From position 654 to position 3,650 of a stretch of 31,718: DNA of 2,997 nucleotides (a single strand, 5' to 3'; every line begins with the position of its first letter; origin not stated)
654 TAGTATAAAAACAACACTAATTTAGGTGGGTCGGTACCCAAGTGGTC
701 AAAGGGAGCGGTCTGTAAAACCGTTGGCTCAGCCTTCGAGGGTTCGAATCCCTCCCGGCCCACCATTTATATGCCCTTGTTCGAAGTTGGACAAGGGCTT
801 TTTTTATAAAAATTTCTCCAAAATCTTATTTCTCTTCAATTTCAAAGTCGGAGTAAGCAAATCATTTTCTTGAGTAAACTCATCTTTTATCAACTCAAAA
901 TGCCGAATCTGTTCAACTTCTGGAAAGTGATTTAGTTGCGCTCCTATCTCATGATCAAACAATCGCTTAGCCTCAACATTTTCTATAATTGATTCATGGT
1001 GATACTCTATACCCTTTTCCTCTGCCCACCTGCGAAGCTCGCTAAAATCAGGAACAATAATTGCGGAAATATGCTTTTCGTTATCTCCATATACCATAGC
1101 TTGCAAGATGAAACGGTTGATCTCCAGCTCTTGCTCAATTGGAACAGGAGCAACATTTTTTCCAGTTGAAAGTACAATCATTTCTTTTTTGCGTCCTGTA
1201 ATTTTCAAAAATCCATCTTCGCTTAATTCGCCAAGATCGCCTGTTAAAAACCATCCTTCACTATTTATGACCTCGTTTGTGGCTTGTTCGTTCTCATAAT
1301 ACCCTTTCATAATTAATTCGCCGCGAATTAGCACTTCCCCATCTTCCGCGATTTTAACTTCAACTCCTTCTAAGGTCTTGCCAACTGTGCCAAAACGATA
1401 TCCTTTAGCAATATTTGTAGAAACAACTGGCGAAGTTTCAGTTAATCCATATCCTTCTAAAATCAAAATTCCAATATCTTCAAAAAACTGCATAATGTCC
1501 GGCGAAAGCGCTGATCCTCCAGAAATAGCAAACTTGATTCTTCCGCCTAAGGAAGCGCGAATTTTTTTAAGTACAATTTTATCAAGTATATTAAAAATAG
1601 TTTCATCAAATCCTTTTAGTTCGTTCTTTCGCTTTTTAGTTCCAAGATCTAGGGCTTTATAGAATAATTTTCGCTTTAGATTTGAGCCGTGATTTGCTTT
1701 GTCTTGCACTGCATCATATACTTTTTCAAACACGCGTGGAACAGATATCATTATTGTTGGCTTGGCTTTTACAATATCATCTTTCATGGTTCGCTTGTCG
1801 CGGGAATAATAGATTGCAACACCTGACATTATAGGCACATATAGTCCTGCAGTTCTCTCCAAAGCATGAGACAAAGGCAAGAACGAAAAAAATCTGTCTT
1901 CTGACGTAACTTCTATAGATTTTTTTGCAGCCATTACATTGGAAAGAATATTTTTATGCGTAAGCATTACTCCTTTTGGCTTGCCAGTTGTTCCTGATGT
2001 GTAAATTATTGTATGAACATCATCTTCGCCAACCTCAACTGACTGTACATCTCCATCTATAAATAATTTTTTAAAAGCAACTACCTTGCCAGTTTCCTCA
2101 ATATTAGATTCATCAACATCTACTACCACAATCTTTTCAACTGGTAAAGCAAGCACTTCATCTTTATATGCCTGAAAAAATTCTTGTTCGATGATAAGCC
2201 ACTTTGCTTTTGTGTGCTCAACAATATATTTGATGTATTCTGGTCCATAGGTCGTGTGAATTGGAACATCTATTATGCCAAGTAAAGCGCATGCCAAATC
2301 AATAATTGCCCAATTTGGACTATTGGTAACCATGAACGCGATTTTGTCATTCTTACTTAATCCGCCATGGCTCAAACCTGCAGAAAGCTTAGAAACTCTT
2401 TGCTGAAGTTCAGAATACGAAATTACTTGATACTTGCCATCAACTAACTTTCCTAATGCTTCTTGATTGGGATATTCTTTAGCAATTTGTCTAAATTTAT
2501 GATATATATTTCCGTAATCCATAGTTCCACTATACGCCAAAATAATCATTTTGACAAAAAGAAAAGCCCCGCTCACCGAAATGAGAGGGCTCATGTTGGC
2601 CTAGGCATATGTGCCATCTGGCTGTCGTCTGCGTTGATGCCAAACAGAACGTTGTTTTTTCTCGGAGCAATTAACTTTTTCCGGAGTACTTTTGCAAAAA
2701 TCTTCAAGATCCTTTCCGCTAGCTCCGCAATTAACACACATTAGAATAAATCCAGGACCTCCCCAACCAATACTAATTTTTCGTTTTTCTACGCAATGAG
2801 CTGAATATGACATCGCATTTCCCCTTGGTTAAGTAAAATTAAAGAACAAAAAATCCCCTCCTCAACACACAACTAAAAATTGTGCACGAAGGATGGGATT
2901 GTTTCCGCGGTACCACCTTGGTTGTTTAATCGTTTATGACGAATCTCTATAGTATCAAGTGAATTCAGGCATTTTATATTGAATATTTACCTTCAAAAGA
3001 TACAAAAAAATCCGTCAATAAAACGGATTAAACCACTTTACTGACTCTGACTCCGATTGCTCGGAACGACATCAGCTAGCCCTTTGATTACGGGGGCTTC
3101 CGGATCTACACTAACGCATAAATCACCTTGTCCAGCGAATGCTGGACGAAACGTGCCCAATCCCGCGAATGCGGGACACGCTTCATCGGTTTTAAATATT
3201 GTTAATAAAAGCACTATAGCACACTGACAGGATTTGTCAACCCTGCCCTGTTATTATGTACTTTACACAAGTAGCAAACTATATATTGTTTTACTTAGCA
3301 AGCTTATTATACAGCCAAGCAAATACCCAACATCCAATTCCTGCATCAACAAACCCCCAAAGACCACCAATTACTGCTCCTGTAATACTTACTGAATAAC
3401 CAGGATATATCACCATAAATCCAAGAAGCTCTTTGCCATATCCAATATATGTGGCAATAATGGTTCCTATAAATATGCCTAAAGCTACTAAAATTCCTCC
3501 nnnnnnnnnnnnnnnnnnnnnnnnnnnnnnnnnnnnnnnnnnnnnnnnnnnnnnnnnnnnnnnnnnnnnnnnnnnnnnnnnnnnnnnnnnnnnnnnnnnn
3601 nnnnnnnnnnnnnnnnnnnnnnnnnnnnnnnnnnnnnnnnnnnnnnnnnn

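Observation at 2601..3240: T-box riboswitch controls a 70-aa Cys-rich unknown protein instead of a synthetase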

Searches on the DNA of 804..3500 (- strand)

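Call 4: search_rna_families(source=window, start=2400, end=3500, threshold=evalue, max_evalue=10, show_alignments=5)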
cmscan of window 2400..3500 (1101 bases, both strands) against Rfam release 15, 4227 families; matches with E-value up to 10: 6.
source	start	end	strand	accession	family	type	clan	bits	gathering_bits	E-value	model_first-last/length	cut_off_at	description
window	2886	3031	-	RF00230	T-box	Cis-reg; leader;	-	23.9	93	0.0052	1-219/219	no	T-box leader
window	2784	2991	+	RF03532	SQ2397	Cis-reg;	-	16.9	100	3.4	1-243/243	no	Cis-regulator of HTH transcription factor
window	3163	3190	-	RF01307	sR55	Gene; snRNA; snoRNA; CD-box;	-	16.4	35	0.51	1-65/65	no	Small nucleolar RNA sR55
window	3002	3044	-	RF02837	anti-hemB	Gene; sRNA;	-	15.2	49.5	1.4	1-81/81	no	Burkholderia RNA 7 (anti-hemB)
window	2811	2905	-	RF02716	sno_ncR3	Gene; snRNA; snoRNA; CD-box;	-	14.5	88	6.8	1-75/75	no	Small nucleolar RNA ncR3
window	2556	2701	+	RF02632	Hrs10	Gene; sRNA;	-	13.2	108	6.5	1-148/148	no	Hfq-regulated sRNA 10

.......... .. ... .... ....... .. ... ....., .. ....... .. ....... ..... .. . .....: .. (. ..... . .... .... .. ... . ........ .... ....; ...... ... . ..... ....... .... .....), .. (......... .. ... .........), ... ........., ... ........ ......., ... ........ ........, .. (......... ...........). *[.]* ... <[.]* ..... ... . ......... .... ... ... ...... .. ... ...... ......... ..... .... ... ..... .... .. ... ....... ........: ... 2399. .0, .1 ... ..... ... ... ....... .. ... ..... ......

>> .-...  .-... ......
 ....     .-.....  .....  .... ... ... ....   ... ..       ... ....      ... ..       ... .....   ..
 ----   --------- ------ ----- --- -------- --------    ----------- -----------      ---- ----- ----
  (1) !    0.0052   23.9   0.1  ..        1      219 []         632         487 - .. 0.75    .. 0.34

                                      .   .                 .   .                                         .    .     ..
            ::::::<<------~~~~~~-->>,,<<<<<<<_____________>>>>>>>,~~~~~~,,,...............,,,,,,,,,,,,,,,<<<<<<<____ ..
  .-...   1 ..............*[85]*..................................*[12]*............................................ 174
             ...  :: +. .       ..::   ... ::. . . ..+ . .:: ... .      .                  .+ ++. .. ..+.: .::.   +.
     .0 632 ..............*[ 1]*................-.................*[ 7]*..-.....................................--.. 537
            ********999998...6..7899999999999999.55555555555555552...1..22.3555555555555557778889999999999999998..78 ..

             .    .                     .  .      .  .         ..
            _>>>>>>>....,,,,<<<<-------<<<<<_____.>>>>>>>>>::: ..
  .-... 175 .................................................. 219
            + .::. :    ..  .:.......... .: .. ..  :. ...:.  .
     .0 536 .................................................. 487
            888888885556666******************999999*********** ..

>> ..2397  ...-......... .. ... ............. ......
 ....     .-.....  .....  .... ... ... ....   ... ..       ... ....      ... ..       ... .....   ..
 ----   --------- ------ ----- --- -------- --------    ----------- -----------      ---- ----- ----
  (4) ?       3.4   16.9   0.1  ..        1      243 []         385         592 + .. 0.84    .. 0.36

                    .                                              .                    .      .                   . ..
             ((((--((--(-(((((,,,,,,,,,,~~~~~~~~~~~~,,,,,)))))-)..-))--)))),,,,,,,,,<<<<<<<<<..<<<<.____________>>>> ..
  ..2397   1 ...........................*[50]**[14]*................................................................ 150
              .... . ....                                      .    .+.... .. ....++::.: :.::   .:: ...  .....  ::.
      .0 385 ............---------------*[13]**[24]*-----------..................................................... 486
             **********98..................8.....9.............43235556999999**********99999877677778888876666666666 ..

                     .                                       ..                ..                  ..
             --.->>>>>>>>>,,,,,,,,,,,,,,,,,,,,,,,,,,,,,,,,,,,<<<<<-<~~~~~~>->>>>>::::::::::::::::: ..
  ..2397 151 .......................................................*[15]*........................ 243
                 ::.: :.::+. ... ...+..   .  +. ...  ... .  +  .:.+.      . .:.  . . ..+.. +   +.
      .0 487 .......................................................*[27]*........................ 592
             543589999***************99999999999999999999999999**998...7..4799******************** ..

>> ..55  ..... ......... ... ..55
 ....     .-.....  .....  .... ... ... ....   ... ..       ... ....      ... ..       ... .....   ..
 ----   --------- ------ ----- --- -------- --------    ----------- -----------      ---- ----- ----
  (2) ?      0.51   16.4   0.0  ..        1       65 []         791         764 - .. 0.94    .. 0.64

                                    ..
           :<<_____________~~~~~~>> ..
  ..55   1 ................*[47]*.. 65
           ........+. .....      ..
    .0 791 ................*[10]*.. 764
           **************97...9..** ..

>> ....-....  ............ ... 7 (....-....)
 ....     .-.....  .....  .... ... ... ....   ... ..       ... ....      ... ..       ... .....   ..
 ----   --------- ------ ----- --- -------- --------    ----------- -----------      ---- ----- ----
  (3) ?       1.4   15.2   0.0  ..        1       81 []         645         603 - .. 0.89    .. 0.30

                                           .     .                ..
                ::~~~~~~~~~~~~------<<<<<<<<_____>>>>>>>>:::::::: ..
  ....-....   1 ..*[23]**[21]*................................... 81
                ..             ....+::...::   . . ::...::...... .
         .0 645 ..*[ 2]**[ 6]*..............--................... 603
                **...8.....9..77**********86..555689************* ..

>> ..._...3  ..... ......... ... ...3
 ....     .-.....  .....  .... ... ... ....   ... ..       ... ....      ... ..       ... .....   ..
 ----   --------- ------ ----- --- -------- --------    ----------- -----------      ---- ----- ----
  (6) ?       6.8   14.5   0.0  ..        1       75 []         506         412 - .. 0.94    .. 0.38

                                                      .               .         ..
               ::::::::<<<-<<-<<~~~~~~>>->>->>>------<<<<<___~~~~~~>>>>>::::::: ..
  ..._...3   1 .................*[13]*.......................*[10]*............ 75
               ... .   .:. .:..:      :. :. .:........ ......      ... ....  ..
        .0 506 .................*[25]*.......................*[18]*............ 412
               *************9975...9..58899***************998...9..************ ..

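Call 15: search_rna_families(sources=[L002, L003, L005], threshold=evalue, max_evalue=1, show_alignments=3)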
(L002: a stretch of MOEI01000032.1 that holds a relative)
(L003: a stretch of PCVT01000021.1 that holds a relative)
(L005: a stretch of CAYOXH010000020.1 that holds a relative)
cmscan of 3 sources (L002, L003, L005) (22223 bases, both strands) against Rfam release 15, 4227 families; matches with E-value up to 1: 2.
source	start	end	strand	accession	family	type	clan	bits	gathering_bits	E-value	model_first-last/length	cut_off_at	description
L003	167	243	-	RF00005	tRNA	Gene; tRNA;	CL00001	53.6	29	3.6e-09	1-71/71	no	tRNA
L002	5633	5699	+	RF01121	sR38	Gene; snRNA; snoRNA; CD-box;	-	21.2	50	0.43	1-59/59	no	Small nucleolar RNA sR38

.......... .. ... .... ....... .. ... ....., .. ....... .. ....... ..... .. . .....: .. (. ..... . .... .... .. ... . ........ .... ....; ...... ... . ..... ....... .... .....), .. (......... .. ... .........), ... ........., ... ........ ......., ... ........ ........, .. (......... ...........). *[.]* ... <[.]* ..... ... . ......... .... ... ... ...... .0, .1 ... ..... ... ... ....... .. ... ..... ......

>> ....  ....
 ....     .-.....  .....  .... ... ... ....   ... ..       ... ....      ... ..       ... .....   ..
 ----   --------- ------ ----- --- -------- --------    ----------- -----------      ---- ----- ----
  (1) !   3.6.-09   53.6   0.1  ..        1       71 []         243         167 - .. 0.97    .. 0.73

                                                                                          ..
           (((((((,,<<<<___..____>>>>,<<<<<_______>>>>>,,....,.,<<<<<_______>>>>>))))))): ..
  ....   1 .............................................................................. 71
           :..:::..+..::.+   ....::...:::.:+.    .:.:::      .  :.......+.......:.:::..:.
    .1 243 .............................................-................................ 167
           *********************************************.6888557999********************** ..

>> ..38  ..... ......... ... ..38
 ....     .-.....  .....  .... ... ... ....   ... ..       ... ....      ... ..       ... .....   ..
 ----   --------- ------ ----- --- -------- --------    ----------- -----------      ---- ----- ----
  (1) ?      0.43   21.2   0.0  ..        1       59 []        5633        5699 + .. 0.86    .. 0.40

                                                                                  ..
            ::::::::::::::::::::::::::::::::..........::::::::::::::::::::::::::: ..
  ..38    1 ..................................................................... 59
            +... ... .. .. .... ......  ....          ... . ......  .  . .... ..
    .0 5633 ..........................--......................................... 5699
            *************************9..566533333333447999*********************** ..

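Call 29: search_rna_families(source=window, start=2990, end=3215, threshold=evalue, max_evalue=10, show_alignments=6)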
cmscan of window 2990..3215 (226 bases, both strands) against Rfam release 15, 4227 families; matches with E-value up to 10: 8.
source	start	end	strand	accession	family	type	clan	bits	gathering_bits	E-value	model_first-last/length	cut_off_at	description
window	3163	3190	-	RF01307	sR55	Gene; snRNA; snoRNA; CD-box;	-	16.4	35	0.1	1-65/65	no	Small nucleolar RNA sR55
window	3002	3080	-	RF00513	Trp_leader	Cis-reg; leader;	-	15.8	41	0.86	1-100/100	no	Tryptophan operon leader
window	2992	3034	+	RF01376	CRISPR-DR63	Gene; CRISPR;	CL00015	15.8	37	5.5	1-37/37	no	CRISPR RNA direct repeat element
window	3002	3044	-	RF02837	anti-hemB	Gene; sRNA;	-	15.2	49.5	0.28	1-81/81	no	Burkholderia RNA 7 (anti-hemB)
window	2999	3034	-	RF01379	CRISPR-DR66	Gene; CRISPR;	CL00014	14.9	45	5.1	1-37/37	no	CRISPR RNA direct repeat element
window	3178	3195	-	RF03060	uup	Cis-reg;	-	13.7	36.8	3.2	21-38/48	no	uup RNA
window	3045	3134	-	RF02301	TtnuCD25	Gene; snRNA; snoRNA; CD-box;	-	12.8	85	2.7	1-89/89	no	Tetrahymena snoRNA TtnuCD25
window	3146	3210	-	RF01416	NrrF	Gene; antisense;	-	12.1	60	3.8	98-160/160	no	NrrF RNA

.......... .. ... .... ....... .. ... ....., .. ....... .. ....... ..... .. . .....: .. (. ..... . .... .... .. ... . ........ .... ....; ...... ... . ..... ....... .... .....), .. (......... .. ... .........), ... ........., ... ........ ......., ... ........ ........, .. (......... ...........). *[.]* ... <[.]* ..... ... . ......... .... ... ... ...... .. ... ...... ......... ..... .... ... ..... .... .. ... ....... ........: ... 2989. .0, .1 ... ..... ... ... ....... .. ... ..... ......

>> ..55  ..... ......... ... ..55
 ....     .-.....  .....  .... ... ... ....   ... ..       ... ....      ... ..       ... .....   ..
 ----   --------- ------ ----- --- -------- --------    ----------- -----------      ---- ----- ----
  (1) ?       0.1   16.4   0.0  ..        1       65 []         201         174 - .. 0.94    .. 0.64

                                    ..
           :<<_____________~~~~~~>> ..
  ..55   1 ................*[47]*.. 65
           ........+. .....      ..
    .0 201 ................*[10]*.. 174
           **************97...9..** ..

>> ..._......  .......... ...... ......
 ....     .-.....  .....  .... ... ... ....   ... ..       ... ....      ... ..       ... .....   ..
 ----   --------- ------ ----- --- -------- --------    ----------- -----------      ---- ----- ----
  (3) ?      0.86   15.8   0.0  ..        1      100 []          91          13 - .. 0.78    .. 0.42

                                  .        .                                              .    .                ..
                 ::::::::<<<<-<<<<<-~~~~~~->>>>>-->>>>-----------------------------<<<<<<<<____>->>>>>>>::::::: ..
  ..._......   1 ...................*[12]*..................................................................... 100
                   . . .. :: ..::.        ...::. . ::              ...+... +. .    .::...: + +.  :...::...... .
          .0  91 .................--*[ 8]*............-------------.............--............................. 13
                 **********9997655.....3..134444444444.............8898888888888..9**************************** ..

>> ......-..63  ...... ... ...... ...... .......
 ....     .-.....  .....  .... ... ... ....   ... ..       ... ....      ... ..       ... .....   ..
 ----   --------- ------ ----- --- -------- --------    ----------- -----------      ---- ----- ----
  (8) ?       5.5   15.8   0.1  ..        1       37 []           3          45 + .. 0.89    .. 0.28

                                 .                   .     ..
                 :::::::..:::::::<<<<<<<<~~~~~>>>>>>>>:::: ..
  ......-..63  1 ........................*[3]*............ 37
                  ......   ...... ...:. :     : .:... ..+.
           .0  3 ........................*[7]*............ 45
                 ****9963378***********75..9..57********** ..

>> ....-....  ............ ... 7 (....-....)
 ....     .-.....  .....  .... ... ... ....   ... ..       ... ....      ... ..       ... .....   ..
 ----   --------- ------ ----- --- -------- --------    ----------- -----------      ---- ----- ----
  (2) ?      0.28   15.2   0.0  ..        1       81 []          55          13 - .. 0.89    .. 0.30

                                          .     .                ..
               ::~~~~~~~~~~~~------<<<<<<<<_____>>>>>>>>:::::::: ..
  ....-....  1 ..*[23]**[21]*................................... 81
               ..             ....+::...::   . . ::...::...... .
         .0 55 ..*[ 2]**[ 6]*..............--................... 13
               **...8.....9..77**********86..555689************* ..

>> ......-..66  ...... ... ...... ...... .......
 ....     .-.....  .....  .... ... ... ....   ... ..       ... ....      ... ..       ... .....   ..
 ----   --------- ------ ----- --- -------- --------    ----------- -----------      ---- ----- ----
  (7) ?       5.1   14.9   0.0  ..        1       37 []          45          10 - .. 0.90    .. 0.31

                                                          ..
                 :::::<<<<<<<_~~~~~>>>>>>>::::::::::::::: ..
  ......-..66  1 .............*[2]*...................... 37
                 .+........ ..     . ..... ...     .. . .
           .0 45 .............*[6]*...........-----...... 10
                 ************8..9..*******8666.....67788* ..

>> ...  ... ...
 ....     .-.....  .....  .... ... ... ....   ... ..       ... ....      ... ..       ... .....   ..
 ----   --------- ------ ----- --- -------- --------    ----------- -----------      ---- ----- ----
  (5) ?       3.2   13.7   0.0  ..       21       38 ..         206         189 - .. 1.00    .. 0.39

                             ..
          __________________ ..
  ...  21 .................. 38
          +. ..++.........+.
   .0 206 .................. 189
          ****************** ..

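Call 38: search_rna_families(source=L041, start=1, end=1200, threshold=evalue, max_evalue=1, show_alignments=2)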
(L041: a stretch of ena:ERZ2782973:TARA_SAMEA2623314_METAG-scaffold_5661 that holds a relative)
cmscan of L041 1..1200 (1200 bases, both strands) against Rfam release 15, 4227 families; matches with E-value up to 1: 5.
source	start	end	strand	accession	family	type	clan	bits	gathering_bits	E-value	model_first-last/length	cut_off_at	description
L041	569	719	+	RF00230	T-box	Cis-reg; leader;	-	29.9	93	0.00016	1-219/219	no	T-box leader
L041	601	647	+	RF03141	S4-Flavobacteria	Cis-reg; leader;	CL00119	20.6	35.2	0.92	1-33/33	no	S4-Flavobacteria ribosomal protein leader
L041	533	600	+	RF02837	anti-hemB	Gene; sRNA;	-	18.6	49.5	0.16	1-81/81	no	Burkholderia RNA 7 (anti-hemB)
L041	106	195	+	RF00764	mir-191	Gene; miRNA;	-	18.3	54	0.62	1-91/91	no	mir-191 microRNA precursor family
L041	620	759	+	RF02862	sRNA_1300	Gene; sRNA;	-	15.9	48.8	0.72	1-231/231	no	Enterococcus sRNA 1300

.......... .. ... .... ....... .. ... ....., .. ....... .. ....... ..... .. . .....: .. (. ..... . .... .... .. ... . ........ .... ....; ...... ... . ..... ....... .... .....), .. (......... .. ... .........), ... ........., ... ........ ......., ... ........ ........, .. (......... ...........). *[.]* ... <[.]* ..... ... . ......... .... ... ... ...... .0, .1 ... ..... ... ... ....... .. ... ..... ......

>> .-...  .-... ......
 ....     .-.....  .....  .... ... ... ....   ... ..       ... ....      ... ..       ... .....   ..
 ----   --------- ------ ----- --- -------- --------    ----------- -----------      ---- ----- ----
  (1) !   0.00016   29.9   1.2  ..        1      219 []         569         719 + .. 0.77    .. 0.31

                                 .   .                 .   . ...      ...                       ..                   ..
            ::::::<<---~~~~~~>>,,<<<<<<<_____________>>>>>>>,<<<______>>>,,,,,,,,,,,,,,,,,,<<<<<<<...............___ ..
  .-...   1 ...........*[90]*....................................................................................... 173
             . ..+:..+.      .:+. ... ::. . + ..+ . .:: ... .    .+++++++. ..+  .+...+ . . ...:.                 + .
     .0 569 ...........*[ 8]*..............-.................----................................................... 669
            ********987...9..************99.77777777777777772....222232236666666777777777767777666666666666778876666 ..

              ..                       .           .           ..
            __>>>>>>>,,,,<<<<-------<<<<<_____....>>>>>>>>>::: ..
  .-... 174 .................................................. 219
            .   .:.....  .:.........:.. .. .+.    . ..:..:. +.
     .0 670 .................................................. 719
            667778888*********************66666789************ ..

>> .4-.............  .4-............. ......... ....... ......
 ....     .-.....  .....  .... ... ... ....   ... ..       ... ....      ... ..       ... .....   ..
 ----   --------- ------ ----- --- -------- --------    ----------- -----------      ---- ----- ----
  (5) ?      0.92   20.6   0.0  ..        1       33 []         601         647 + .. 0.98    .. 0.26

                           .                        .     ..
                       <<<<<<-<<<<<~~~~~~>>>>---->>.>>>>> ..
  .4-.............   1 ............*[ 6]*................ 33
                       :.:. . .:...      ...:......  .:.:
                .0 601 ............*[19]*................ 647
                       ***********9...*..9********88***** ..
